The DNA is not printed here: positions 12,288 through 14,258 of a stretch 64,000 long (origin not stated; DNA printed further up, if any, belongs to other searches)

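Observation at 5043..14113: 9.07-kb G+C-rich integrative element with a large serine recombinase, inserted precisely inside the YwgA/Panacea-like gene; attL/attR and the empty site can be reconstructed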

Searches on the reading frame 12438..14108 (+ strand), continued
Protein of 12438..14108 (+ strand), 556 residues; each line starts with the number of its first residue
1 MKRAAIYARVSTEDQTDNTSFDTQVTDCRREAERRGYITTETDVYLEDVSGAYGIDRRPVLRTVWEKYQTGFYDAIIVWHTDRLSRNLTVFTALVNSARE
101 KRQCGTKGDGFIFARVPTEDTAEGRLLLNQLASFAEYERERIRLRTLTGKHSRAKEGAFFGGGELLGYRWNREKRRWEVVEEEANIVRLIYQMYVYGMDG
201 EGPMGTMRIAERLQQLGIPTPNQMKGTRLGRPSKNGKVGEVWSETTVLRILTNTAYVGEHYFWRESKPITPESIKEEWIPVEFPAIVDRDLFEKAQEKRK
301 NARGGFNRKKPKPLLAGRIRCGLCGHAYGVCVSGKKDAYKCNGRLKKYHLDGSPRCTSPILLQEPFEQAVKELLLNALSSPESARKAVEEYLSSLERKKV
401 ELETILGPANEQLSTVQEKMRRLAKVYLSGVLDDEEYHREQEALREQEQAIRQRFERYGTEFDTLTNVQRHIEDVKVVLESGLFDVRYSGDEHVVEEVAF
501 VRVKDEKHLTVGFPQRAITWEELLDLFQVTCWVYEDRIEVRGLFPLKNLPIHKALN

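Call 95: find_encoding_contigs(protein=P0193, flank=10000, max_places=2)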
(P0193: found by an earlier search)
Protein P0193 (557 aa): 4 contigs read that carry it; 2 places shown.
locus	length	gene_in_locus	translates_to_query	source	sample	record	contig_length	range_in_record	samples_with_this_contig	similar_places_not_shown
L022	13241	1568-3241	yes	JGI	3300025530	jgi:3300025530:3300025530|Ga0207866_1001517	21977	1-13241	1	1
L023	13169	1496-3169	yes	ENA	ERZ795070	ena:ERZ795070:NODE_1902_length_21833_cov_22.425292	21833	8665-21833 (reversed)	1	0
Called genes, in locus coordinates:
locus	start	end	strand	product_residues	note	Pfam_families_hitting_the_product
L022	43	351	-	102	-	-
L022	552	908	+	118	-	-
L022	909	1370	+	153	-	PF01476:LysM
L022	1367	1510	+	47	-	-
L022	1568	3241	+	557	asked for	PF00239:Resolvase, PF07508:Recombinase, PF13408:Zn_ribbon_recom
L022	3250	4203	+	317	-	PF00005:ABC_tran, PF08402:TOBE_2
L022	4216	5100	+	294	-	PF00528:BPD_transp_1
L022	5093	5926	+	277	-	PF00528:BPD_transp_1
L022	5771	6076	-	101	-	-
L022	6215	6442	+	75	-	-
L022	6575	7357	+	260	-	PF01026:TatD_DNase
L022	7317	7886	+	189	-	PF13788:DUF4180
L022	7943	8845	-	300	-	PF00126:HTH_1, PF03466:LysR_substrate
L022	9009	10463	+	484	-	PF00890:FAD_binding_2, PF01266:DAO (weak)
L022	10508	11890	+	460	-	PF03972:MmgE_PrpD_N, PF19305:MmgE_PrpD_C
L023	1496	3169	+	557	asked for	PF00239:Resolvase, PF07508:Recombinase, PF13408:Zn_ribbon_recom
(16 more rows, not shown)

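Call 96: find_encoding_contigs(protein=P0194, flank=10000, max_places=2)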
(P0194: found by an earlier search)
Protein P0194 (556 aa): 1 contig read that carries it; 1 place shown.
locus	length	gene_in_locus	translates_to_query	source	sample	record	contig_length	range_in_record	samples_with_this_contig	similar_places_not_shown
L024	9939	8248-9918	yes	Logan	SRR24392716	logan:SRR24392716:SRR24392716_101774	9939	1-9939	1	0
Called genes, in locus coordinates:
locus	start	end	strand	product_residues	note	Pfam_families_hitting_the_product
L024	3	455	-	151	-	?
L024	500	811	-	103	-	-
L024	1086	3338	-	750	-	PF13481:AAA_25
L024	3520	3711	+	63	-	-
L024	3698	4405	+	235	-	-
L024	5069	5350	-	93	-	-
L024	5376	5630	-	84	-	-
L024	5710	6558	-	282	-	-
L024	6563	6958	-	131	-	-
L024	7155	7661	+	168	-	-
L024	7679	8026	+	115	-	-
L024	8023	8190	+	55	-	-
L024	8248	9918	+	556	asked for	PF00239:Resolvase, PF07508:Recombinase, PF13408:Zn_ribbon_recom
